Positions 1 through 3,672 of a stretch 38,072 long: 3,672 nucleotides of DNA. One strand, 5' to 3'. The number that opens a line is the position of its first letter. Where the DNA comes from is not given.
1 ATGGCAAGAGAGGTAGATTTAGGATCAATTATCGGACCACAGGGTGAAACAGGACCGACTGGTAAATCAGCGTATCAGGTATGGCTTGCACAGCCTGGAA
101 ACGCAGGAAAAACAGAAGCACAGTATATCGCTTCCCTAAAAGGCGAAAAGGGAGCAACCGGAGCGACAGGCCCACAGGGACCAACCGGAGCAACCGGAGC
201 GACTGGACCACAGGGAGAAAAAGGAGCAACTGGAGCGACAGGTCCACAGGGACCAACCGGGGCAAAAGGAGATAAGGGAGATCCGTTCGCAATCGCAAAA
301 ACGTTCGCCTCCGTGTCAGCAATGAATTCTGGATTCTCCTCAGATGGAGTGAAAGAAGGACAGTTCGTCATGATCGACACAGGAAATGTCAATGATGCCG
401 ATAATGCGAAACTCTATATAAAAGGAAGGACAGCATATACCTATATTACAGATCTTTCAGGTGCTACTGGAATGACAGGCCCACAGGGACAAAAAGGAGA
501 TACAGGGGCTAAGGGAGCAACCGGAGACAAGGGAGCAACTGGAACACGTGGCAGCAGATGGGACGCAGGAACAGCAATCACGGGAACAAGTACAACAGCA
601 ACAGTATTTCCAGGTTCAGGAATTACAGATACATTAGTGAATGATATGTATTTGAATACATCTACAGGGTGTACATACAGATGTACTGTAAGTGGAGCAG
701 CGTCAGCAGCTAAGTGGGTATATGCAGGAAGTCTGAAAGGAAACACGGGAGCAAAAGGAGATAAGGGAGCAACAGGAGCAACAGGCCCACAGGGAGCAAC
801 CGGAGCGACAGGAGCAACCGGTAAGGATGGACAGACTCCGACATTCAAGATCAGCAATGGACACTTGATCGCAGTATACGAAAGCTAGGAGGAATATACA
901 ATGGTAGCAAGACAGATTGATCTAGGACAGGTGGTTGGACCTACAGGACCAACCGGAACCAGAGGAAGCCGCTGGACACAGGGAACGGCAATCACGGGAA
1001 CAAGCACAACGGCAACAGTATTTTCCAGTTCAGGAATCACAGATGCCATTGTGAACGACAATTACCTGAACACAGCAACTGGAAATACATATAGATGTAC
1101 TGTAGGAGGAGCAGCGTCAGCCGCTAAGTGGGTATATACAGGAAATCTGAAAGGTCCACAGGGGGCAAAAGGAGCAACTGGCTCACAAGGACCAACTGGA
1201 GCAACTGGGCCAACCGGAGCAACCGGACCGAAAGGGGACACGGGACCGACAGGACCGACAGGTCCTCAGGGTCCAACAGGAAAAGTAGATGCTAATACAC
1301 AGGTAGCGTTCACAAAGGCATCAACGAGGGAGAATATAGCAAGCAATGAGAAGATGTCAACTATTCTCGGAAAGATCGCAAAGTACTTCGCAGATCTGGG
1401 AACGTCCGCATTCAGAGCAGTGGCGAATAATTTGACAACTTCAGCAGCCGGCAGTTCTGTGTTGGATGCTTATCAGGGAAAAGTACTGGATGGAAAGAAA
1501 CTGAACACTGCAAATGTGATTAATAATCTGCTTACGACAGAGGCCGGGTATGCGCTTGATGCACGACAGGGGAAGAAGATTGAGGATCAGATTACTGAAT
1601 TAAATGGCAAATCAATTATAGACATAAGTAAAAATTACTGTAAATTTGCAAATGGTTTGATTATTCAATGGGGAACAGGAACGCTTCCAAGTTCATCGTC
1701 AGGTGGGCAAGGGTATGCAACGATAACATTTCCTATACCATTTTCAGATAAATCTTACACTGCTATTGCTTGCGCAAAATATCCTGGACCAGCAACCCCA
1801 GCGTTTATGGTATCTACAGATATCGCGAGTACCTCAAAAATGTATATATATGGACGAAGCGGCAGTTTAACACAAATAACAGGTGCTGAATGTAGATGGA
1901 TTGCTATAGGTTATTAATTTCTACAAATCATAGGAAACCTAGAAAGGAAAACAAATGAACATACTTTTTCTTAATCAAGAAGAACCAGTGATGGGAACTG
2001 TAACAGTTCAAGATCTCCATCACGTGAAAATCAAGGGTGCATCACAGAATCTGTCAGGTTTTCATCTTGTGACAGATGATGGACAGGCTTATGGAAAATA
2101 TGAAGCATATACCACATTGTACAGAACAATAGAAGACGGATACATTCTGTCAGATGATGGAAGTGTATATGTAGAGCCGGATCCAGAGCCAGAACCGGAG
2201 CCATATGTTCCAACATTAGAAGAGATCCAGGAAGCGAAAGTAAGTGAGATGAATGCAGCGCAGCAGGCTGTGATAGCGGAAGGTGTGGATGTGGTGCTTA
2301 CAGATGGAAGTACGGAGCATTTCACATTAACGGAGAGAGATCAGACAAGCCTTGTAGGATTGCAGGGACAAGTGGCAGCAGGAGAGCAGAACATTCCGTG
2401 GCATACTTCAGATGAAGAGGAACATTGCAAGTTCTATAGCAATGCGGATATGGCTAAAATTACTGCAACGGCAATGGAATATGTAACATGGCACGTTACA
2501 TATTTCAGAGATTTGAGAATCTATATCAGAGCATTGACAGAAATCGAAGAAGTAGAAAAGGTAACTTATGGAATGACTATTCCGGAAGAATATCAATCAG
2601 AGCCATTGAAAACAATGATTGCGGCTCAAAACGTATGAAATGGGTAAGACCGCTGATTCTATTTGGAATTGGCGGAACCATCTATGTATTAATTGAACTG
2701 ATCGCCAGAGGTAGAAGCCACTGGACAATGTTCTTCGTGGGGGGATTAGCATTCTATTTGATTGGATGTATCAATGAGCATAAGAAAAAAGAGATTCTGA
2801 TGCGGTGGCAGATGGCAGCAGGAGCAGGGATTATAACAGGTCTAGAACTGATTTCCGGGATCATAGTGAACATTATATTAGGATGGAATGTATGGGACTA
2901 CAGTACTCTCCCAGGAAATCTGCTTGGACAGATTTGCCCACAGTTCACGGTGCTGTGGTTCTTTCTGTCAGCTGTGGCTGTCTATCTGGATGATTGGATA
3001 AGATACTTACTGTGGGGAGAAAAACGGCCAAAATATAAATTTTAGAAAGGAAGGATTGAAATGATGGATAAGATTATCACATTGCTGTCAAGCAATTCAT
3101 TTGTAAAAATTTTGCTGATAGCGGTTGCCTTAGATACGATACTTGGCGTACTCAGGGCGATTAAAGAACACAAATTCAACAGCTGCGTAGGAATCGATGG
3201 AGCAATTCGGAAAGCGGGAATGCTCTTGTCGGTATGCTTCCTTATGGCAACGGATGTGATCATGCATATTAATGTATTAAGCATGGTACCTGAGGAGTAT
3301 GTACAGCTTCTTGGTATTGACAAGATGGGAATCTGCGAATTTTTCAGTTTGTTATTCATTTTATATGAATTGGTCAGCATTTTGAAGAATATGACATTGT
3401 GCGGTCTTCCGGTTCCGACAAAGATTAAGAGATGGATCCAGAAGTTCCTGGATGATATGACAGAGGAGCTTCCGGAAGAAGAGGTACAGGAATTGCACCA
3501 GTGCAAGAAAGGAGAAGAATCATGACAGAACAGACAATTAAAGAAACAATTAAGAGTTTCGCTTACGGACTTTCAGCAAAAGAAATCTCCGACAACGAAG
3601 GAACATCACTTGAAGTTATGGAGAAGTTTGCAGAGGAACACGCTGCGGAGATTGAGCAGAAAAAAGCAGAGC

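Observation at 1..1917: Mosaic family of four collagen-like fibre genes with intragenomic repeats and a conserved C-terminal GHLIA(V/I)Y motif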

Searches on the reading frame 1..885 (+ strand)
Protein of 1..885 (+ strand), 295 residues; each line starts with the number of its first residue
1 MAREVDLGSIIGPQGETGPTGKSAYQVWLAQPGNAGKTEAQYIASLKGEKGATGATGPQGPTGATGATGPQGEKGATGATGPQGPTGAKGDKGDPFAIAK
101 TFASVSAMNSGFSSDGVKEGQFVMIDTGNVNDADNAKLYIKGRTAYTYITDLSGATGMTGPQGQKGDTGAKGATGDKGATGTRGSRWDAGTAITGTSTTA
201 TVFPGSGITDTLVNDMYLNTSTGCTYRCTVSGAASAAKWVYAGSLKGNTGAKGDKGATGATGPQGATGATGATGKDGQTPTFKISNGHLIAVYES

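Call 5: search_protein_families(library=pfam, proteins=[window:1-885:+], max_evalue=1)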
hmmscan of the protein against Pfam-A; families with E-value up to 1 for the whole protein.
window:1-885:+ (295 aa): 1 family
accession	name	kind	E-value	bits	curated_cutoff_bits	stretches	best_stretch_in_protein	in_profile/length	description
PF01391.23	Collagen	-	2.1e-20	72.7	27.2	3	48-93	4-49/60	Collagen triple helix repeat (20 copies)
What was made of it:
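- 1..888 (+): Gene C, 295 aa. Order of modules: N-terminal connector, four collagen runs (4, 16, 11 and 11 triplets) separated by three short non-collagen modules, then a C-terminal hairpin. Pfam Collagen 72.7 bits (call 5).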

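Call 6: search_protein_families(library=phrogs, proteins=[window:1-885:+], max_evalue=0.01)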
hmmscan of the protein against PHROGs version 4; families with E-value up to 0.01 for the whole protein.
window:1-885:+ (295 aa): 56 families (the best 25 are shown)
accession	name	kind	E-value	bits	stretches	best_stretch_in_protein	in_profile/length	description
phrog_6320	-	tail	3.4e-36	126.3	2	12-200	83-219/745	tail fiber protein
phrog_819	-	tail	5e-34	118.6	1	12-278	502-738/1024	tail protein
phrog_3904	-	tail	1.4e-27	97.4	3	137-279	569-716/1086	tail fiber protein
phrog_5073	-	tail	2.3e-25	90.6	2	12-94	276-349/519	tail fiber protein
phrog_4440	-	tail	3.3e-23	83.5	2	60-267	147-307/410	tail fiber protein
phrog_26303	-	unknown function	9.3e-23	82.1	2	21-98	11-85/114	-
phrog_8745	-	tail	3.4e-21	75.4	2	154-278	1419-1483/1803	tail fiber protein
phrog_1658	-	unknown function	8.5e-19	69.2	3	40-106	41-119/239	-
phrog_10972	-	tail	1.2e-18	68.7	3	242-279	155-192/343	tail fiber protein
phrog_15437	-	tail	1.2e-18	68.1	2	5-73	270-342/656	tail fiber protein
phrog_366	-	tail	8.7e-18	66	2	12-98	312-386/474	tail fiber protein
phrog_18350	-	tail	1.1e-17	65.6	2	12-107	114-211/253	tail fiber protein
phrog_13286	-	tail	1.8e-17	64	2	14-74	63-121/662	tail protein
phrog_29268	-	unknown function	2.4e-16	60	2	11-99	432-520/653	-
phrog_22681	-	DNA, RNA and nucleotide metabolism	5.9e-16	59.7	2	39-97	92-154/157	DNA polymerase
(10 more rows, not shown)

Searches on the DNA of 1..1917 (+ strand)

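Call 8: search_dna_similar(query=window:1-1917:+, collection=phages, mode=distant, max_rows=20)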
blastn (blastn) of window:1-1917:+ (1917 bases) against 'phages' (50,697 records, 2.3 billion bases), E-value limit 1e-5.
In 1 record(s) the limit of 40 matching pieces per record was reached: places in those records are undercounted.
Records with a match: 30; places in all: 100; records where one place covers at least 80% of the query: 0.
Best place of each record, by identity: 80-90% 7; 60-80% 23.
By first word of the organism name: Escherichia 12; Pseudomonas 4; Clostridium 4; uncultured 3; Bacillus 2; Shigella 2; Flavobacterium 1; Bacteriophage 1; Stx2a-converting 1.
By host as written in the record: - 6; Clostridium perfringens JCM 1290 4; Escherichia coli CB13374, serotype O104:H4 2; Escherichia coli O111:H2 strain ED 191 2; Shigella sonnei 2; Pseudomonas syringae actinidae 2; Bacillus pseudalcaliphilus 1; Flavobacterium sp. B183 1; and 10 more.
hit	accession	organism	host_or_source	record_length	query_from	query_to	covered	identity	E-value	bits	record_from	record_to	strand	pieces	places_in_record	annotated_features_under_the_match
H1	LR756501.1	uncultured phage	metagenomic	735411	151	1288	13%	71.8%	3e-10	134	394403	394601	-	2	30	record has no annotation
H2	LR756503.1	uncultured phage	metagenomic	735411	151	1288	13%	71.8%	3e-10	134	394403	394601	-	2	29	record has no annotation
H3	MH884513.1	Bacillus phage vB_BpsS-36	Bacillus pseudalcaliphilus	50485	168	1281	11%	73.9%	1e-10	142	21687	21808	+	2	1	collagen triple helix repeat containing protein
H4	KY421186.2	Flavobacterium phage FL-1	Flavobacterium sp. B183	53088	147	821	11%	74.8%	3e-10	137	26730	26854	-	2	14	hypothetical protein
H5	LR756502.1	uncultured phage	metagenomic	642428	137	265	7%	73.1%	4e-9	71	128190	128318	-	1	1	record has no annotation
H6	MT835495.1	Bacteriophage sp.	human fecal samples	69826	139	255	6%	70.9%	8e-6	59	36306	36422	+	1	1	record has no annotation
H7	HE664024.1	Escherichia phage P13374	Escherichia coli CB13374, serotype ...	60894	169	262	5%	74.5%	6e-7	63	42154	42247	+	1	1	phage tail fibre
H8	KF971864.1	Escherichia phage phi191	Escherichia coli O111:H2 strain ED 191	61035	169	262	5%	74.5%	6e-7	63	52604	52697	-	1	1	collagen triple helix repeat protein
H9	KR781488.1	Shigella phage Ss-VASD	Shigella sonnei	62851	169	262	5%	74.5%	6e-7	63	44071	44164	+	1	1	collagen triple helix repeat protein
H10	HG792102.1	Escherichia phage P13803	Escherichia coli CB13803, STEC O2:H27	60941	169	262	5%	74.5%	6e-7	63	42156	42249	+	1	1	ORF65: phage tail fibre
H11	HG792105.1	Escherichia phage P14437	Homo sapiens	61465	169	262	5%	74.5%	6e-7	63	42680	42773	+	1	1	ORF65: phage tail fibre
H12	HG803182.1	Escherichia phage P13363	Escherichia coli CB13363, serotype ...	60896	169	262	5%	74.5%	6e-7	63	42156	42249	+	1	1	record has no annotation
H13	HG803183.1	Escherichia phage P13368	Escherichia coli CB13368, serotype ...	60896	169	262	5%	74.5%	6e-7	63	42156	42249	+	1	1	record has no annotation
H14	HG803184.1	Escherichia phage P13353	Escherichia coli CB13353, serotype ...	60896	169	262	5%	74.5%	6e-7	63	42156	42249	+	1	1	record has no annotation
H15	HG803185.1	Escherichia phage P13357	Escherichia coli CB13357, serotype ...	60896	169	262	5%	74.5%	6e-7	63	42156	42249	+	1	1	record has no annotation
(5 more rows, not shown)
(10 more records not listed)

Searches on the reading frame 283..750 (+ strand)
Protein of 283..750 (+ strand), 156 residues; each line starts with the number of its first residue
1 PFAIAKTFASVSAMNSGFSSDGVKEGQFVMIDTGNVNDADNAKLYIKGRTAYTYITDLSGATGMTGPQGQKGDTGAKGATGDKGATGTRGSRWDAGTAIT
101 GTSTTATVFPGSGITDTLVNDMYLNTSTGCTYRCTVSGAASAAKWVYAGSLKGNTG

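Call 79: search_solved_structures(query=window:283-750:+, max_evalue=1)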
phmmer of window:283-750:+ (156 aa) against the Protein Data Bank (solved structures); distinct sequences matched with E-value up to 1: 42.
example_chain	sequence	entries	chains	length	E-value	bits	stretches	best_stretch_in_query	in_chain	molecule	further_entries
9wxp_CA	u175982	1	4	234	4.3e-05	27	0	60-96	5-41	Fibrillar collagen NC1 domain-containing protein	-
9wxp_CB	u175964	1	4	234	0.00021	24.7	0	60-96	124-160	Collagen type V alpha 2 chain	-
9wxp_DD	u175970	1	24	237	0.00025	24.5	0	60-90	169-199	Collagen type II alpha 1 chain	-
9wxp_ED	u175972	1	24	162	0.00041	23.8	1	59-90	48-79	Collagen type II alpha 1 chain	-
9wxp_CD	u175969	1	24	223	0.00067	23.1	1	59-97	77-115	Collagen type II alpha 1 chain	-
9wxp_BB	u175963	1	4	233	0.0038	20.7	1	60-98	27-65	Collagen type V alpha 2 chain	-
9wxp_BC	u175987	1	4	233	0.0039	20.7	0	59-96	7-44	Collagen type XI alpha 1 chain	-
9wxp_DB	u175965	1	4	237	0.0042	20.5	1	59-90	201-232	Collagen alpha-2(V) chain preproprotein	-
9wxp_BA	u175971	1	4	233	0.0065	19.9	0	59-96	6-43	Fibrillar collagen NC1 domain-containing protein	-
9wxp_BL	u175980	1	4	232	0.0091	19.5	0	60-91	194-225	Collagen alpha-3(IX) chain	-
9wxp_CC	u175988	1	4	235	0.013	19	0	60-91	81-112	Collagen type XI alpha 1 chain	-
9wxp_DA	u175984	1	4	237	0.024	18.1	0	59-90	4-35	Fibrillar collagen NC1 domain-containing protein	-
9wxp_BJ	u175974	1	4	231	0.024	18.1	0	63-90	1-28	Collagen alpha-1(IX) chain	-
9wxp_BK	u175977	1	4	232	0.025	18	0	60-96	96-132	Collagen type IX alpha 2 chain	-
8yv3_A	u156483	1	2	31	0.035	17.6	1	60-87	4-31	Collagen alpha-1(I) chain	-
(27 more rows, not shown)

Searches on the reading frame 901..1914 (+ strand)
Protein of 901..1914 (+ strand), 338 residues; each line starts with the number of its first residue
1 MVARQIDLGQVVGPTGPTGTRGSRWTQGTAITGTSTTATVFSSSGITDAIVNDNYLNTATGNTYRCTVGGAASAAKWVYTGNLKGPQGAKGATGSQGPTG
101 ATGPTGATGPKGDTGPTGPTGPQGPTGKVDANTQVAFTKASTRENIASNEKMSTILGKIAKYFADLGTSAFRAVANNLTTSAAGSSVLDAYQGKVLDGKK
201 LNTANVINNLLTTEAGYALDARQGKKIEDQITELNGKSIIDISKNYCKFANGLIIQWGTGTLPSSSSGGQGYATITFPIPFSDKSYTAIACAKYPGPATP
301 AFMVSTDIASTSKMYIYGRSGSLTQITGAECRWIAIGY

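Call 5: search_protein_families(library=pfam, proteins=[window:901-1914:+], max_evalue=1)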
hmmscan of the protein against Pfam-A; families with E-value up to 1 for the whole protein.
window:901-1914:+ (338 aa): 3 families
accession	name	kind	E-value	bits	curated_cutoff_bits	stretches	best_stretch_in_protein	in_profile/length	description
PF21882.2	Gp53-like_C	-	2.3e-14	54.1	24.9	1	248-338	1-84/84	Putative tail fiber protein gp53-like, C-terminal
PF01391.23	Collagen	-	1.1e-07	32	27.2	1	85-128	10-53/60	Collagen triple helix repeat (20 copies)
PF22337.1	Phage_fiber_rpt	-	1.1e-06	28.7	27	2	206-234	1-29/34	Phage tail fiber repeats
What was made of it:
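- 901..1917 (+): Gene D, 338 aa. Order of modules: N-terminal connector, knob, collagen, alpha/beta shaft with phage fibre repeats, Gp53-like C-terminal tip. Pfam PF21882 54.1 bits, PF22337 and Collagen (call 5).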

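Call 6: search_protein_families(library=phrogs, proteins=[window:901-1914:+], max_evalue=0.01)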
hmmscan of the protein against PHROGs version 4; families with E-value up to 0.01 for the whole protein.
window:901-1914:+ (338 aa): 40 families (the best 25 are shown)
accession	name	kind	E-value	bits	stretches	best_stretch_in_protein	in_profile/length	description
phrog_21765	-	unknown function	4.3e-19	69.9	2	121-205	265-350/422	-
phrog_819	-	tail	1.1e-13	51.3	1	12-129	579-674/1024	tail protein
phrog_5073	-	tail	1.5e-12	48.4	1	12-128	284-346/519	tail fiber protein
phrog_1396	-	tail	6e-12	46.4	1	85-338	121-341/504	tail fiber protein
phrog_3904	-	tail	3.1e-11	43.3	1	13-152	610-743/1086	tail fiber protein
phrog_6320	-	tail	3.2e-11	43.8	1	13-132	149-217/745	tail fiber protein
phrog_366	-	tail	2.4e-10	41.4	1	84-168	344-388/474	tail fiber protein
phrog_2557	-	head and packaging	3.1e-10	40.3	1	147-338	352-533/534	virion structural protein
phrog_10972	-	tail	1.8e-09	38.6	1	84-157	162-257/343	tail fiber protein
phrog_3890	-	tail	3.2e-08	31.4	1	70-141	1881-1954/3453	straight fibre tail protein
phrog_3420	-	unknown function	6.5e-08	31.6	1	10-129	162-275/929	-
phrog_38766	-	head and packaging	9.4e-08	32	1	83-244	113-270/478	virion structural protein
phrog_32409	-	tail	9.7e-08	31.7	1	60-130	166-236/884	tail fiber protein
phrog_1658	-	unknown function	1e-07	32.9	1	83-185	56-159/239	-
phrog_4209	-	tail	1.5e-07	31.8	1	238-338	312-406/406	tail fiber protein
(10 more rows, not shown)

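Call 31: search_solved_structures(query=window:901-1914:+, max_evalue=0.01)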
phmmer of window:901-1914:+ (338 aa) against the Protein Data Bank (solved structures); distinct sequences matched with E-value up to 0.01: 12.
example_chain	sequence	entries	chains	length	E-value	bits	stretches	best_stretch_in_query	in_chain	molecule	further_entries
4mtm_A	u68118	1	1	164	2.2e-05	27.1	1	202-338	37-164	Putative tail fiber protein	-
1wck_A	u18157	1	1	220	8.1e-05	25.2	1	91-139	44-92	BCLA PROTEIN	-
9wxp_BC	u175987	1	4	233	0.00025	23.6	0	83-127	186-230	Collagen type XI alpha 1 chain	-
6fuz_A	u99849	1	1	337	0.00051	22.6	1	95-129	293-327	Kinesin light chain 1,Kinesin light chain 1,C-Jun-amino-terminal kinase-interacting protei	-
9wxp_DC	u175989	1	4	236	0.00074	22.1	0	84-127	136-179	Fibrillar collagen NC1 domain-containing protein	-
6fv0_A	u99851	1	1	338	0.00085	21.9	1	92-121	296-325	Kinesin light chain 1,Torsin-1A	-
9wxp_ED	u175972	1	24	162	0.0011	21.5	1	82-132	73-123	Collagen type II alpha 1 chain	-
6x3m_A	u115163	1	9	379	0.0014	21.2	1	83-115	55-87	Hyaluronoglucosaminidase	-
9wxp_BA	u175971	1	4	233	0.0014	21.2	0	83-127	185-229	Fibrillar collagen NC1 domain-containing protein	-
9wxp_EA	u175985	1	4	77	0.0026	20.3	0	91-128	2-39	Fibrillar collagen NC1 domain-containing protein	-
6swu_A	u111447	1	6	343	0.0027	20.2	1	91-121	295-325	Kinesin light chain 1,Kinesin light chain 1,TPR domain of kinesin light chain 1 in complex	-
9gnq_K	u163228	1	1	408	0.0033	19.9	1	90-120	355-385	Kinesin-1 heavy chain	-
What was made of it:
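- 901..1917 (+): PDB 4mtm E 2.2e-5 (call 31).
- On Gp53-like tail fibre tips (PF21882): PDB 4mtm_A, E 2.2e-5, over D residues 202-338 (call 31).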

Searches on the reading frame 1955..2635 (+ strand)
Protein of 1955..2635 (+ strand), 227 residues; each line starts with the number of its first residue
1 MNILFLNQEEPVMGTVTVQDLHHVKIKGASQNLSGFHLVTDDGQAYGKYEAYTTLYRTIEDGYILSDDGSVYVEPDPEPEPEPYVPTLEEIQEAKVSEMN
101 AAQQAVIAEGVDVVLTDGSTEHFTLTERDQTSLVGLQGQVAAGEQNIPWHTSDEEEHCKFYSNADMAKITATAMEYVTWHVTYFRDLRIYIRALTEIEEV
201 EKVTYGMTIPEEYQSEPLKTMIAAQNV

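Call 13: search_protein_families(library=phrogs, proteins=[window:1955-2635:+], max_evalue=0.00001)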
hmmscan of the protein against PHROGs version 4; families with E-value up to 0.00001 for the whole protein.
window:1955-2635:+ (227 aa): 1 family
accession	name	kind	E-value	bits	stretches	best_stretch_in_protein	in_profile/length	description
phrog_1348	-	tail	1.9e-08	35.3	1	87-215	58-185/224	tail fiber protein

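Call 41: search_protein_families(library=pfam, proteins=[window:1955-2635:+], max_evalue=0.001)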
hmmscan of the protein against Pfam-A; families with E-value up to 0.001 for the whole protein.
window:1955-2635:+ (227 aa): 1 family
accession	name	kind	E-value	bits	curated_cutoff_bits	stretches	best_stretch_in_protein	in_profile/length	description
PF14301.12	DUF4376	-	6.2e-08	33.5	25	1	90-200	1-102/106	Domain of unknown function (DUF4376)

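Call 75: search_protein_families(library=ncbifam, proteins=[window:1955-2635:+], max_evalue=0.001)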
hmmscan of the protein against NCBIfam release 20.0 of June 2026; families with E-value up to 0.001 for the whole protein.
window:1955-2635:+ (227 aa): 0 families

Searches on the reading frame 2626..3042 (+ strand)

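Call 13: search_protein_families(library=phrogs, proteins=[window:2626-3042:+], max_evalue=0.00001)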
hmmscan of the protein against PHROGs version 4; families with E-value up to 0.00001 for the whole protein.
window:2626-3042:+ (139 aa): 1 family
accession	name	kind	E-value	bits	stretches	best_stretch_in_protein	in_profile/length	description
phrog_20274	-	unknown function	9.1e-42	143.7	1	16-138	1-124/141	-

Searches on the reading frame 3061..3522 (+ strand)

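Call 13: search_protein_families(library=phrogs, proteins=[window:3061-3522:+], max_evalue=0.00001)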
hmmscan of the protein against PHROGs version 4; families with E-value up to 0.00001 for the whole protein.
window:3061-3522:+ (154 aa): 2 families
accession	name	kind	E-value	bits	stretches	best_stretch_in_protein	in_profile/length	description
phrog_37799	-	unknown function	2.5e-20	73.3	1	93-137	1-45/52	-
phrog_199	-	lysis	1.9e-14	54.3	1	9-142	24-140/545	holin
